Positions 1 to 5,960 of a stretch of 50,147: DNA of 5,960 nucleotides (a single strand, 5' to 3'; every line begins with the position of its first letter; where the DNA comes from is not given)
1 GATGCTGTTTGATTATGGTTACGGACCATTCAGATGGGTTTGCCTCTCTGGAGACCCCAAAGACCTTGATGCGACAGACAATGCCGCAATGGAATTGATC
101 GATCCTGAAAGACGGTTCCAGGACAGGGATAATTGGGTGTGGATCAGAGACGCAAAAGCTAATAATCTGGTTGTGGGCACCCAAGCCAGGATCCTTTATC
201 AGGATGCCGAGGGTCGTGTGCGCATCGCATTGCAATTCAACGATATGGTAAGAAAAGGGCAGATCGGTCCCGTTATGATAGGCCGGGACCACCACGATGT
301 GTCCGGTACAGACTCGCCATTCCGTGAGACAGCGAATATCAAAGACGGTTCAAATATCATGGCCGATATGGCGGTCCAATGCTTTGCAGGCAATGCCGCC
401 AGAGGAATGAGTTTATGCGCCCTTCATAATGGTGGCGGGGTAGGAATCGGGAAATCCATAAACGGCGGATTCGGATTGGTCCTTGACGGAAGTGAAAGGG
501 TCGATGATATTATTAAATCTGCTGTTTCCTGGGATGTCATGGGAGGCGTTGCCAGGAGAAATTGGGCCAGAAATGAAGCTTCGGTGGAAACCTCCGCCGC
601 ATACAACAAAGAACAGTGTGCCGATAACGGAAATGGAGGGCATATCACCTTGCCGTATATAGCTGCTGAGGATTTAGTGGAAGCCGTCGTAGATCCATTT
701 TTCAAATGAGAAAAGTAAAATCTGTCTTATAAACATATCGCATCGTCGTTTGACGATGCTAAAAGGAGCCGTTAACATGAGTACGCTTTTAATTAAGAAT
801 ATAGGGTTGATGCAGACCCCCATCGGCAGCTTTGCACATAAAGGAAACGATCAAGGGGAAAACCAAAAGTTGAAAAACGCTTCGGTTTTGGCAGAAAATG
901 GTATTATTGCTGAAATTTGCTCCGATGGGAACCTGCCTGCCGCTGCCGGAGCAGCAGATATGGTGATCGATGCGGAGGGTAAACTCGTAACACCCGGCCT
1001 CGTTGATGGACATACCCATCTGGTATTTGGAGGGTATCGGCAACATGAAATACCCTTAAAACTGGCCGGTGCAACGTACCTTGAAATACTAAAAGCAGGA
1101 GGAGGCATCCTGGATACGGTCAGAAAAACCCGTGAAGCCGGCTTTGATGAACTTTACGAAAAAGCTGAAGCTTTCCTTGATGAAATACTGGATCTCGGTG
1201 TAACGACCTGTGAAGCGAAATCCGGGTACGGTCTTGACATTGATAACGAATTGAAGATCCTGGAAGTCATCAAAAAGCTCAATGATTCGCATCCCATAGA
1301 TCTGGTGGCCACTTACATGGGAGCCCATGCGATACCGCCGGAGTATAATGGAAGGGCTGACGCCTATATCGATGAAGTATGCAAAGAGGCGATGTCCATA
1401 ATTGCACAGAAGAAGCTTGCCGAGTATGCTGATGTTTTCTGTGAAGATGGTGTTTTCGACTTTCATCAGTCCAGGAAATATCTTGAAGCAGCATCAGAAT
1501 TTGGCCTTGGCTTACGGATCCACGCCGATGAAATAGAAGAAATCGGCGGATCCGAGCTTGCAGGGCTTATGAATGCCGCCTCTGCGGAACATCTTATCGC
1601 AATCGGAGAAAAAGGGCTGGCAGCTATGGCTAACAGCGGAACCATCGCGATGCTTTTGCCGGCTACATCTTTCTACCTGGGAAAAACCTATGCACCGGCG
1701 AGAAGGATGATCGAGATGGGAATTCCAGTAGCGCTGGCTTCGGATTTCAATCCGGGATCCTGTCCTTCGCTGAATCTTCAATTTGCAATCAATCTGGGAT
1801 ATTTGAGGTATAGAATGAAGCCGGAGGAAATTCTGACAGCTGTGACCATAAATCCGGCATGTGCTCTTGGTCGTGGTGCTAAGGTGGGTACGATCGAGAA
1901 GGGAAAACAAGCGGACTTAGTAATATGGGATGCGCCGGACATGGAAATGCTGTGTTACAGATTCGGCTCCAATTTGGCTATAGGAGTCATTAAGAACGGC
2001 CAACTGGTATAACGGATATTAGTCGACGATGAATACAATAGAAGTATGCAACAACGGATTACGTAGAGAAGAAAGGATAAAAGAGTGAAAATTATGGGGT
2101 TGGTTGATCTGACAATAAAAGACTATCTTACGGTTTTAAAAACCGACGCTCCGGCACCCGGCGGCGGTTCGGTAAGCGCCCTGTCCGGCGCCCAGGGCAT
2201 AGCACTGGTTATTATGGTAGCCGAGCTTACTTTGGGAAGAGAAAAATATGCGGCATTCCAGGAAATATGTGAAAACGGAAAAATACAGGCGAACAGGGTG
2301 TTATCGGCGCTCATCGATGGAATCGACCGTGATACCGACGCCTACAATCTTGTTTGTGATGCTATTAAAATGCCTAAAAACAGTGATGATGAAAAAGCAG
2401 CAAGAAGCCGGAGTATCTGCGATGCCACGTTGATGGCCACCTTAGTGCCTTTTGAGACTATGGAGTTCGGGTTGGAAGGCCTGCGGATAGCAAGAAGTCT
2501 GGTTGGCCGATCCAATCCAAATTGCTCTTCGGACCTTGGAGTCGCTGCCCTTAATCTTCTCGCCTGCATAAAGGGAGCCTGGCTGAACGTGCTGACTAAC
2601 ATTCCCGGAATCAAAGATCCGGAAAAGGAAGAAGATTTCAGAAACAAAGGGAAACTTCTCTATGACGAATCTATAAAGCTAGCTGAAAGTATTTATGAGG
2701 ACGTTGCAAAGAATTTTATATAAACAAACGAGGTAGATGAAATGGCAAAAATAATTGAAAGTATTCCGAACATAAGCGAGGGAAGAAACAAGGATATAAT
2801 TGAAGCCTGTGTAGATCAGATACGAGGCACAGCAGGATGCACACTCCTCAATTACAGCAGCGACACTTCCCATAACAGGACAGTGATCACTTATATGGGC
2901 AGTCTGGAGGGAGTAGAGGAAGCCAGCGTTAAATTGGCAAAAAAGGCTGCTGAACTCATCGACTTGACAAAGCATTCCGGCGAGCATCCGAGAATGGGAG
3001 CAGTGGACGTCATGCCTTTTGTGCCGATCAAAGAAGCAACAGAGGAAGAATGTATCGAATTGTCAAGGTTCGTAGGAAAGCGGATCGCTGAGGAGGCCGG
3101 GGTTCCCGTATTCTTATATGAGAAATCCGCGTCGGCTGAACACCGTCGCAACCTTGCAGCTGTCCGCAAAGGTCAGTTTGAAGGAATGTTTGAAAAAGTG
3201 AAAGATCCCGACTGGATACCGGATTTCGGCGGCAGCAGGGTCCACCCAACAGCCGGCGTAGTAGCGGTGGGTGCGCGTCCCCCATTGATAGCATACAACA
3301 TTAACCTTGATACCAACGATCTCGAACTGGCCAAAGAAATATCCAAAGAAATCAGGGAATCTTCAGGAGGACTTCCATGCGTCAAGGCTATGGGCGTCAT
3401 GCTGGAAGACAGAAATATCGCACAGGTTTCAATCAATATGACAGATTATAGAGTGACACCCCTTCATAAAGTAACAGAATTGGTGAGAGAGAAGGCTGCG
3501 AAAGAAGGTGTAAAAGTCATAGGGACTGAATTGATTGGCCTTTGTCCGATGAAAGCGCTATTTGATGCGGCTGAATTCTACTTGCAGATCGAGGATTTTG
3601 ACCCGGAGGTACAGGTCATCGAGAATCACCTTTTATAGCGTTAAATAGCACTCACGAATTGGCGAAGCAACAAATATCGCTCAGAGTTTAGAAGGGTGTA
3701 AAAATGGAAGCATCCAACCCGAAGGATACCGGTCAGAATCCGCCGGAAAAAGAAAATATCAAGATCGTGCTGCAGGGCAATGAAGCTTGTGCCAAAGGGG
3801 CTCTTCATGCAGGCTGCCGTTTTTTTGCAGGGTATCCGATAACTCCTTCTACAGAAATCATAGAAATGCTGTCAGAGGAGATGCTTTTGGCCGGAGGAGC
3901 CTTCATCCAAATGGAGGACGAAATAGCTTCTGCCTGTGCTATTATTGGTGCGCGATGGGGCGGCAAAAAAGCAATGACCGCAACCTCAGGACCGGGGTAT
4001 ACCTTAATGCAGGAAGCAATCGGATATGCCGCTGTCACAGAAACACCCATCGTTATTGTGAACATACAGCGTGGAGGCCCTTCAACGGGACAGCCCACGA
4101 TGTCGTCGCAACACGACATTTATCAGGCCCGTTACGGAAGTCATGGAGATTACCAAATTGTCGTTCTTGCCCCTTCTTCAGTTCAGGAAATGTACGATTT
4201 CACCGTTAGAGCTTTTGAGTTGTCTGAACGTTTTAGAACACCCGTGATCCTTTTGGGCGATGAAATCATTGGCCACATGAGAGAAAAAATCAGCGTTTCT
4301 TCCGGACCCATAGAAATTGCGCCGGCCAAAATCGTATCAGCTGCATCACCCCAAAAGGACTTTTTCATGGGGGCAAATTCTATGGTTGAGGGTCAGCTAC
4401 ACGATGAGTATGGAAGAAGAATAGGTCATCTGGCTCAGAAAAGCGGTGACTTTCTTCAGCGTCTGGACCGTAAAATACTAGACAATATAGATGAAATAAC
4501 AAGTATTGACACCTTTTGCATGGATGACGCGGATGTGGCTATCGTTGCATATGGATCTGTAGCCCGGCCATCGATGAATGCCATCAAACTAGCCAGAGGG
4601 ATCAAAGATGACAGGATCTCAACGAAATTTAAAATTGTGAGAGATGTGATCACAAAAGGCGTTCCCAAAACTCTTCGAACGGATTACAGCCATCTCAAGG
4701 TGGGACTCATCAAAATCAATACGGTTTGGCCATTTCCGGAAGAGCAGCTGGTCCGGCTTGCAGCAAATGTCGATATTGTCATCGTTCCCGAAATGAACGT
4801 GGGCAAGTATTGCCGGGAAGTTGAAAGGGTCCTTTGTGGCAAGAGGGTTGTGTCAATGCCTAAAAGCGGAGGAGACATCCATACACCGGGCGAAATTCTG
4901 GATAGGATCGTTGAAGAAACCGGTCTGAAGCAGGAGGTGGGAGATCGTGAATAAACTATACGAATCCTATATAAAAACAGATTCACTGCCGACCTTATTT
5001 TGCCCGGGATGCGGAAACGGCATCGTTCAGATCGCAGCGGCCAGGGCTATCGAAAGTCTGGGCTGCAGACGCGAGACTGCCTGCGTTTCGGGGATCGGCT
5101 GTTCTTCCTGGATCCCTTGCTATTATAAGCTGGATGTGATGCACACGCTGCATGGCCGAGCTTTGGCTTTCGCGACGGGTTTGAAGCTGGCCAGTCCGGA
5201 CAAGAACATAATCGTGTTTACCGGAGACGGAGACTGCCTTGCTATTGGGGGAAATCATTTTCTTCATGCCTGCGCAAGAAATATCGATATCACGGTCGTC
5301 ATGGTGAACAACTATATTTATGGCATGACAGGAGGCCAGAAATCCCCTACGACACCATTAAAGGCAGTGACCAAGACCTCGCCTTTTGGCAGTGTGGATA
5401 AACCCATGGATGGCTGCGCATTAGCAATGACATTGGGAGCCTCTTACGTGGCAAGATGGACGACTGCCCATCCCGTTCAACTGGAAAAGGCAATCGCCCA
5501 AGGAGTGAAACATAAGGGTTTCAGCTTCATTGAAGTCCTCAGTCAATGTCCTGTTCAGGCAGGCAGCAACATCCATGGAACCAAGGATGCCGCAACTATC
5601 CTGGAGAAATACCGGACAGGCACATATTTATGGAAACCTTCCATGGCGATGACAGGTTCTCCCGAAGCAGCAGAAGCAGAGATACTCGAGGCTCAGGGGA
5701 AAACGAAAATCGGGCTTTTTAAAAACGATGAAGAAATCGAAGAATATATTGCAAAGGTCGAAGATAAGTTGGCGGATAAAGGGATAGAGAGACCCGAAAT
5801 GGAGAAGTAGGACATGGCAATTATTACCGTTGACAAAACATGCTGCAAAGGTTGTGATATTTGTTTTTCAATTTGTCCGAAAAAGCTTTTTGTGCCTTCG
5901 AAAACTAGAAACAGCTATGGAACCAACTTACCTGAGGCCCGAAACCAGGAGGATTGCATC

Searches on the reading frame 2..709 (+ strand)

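Call 41: search_protein_families(library=pfam, proteins=[window:2-709:+], max_evalue=0.00001)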
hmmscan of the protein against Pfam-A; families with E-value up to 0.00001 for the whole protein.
window:2-709:+ (235 aa): 1 family
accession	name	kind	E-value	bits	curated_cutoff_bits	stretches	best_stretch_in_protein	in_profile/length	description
PF17392.7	Urocanase_C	-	1.5e-81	272.9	23.6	1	2-197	2-193/196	Urocanase C-terminal domain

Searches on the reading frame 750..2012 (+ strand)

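Call 41: search_protein_families(library=pfam, proteins=[window:750-2012:+], max_evalue=0.00001)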
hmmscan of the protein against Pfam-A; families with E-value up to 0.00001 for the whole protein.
window:750-2012:+ (420 aa): 2 families
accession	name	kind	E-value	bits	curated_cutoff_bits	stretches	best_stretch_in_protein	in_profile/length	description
PF07969.17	Amidohydro_3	-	1.6e-27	97.6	29.7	2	120-420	146-471/472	Amidohydrolase family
PF01979.26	Amidohydro_1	-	2.1e-25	90.1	25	1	79-420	1-345/345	Amidohydrolase family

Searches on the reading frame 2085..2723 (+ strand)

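Call 41: search_protein_families(library=pfam, proteins=[window:2085-2723:+], max_evalue=0.00001)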
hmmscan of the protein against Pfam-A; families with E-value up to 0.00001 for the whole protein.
window:2085-2723:+ (212 aa): 1 family
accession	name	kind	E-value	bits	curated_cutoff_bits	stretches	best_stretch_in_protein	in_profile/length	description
PF04961.17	FTCD_C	-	1.3e-54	185.1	24.5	1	10-188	1-179/182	Formiminotransferase-cyclodeaminase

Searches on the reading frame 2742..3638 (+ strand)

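Call 41: search_protein_families(library=pfam, proteins=[window:2742-3638:+], max_evalue=0.00001)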
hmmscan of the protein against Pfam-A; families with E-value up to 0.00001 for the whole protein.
window:2742-3638:+ (298 aa): 2 families
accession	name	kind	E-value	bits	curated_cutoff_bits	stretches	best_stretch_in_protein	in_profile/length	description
PF07837.17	FTCD_N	-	2.7e-72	242.6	27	1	4-179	1-176/176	Formiminotransferase domain, N-terminal subdomain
PF02971.19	FTCD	-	1.9e-32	112.7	24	1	182-284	2-110/145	Formiminotransferase domain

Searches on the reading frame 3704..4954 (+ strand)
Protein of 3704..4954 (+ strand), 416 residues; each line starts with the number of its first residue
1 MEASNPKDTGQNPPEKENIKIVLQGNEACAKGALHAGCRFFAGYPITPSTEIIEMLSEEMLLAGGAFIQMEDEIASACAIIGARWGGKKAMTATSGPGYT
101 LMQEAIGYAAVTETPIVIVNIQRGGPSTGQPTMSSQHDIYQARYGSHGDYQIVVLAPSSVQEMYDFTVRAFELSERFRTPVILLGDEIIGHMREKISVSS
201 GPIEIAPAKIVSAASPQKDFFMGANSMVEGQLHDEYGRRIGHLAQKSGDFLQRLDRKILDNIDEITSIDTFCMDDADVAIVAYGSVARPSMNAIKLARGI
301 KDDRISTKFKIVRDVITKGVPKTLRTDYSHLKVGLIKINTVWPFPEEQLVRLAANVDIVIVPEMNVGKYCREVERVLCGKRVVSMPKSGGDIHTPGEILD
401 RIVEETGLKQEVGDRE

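Call 41: search_protein_families(library=pfam, proteins=[window:3704-4954:+], max_evalue=0.00001)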
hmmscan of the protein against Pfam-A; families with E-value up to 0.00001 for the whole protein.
window:3704-4954:+ (416 aa): 2 families
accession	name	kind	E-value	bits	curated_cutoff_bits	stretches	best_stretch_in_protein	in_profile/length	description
PF01855.24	POR_N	-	2.1e-63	214.6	27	1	32-200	2-169/231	Pyruvate flavodoxin/ferredoxin oxidoreductase, thiamine diP-bdg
PF17147.9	PFOR_II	-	2.8e-15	57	27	1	330-397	26-101/102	Pyruvate:ferredoxin oxidoreductase core domain II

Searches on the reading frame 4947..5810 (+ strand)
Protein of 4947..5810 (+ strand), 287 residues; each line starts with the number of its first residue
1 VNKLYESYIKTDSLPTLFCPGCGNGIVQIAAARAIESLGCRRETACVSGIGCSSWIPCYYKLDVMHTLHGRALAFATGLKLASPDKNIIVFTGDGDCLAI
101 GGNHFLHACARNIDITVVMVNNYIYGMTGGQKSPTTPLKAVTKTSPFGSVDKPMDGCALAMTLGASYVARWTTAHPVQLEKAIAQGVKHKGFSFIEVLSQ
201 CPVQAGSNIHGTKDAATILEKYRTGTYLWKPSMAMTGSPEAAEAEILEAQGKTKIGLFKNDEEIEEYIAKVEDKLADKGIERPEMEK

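Call 41: search_protein_families(library=pfam, proteins=[window:4947-5810:+], max_evalue=0.00001)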
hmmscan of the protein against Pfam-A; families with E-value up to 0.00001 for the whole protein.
window:4947-5810:+ (287 aa): 1 family
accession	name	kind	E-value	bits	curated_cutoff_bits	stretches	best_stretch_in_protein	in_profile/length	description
PF02775.26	TPP_enzyme_C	-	3.1e-33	115.1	21.9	1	58-197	20-151/151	Thiamine pyrophosphate enzyme, C-terminal TPP binding domain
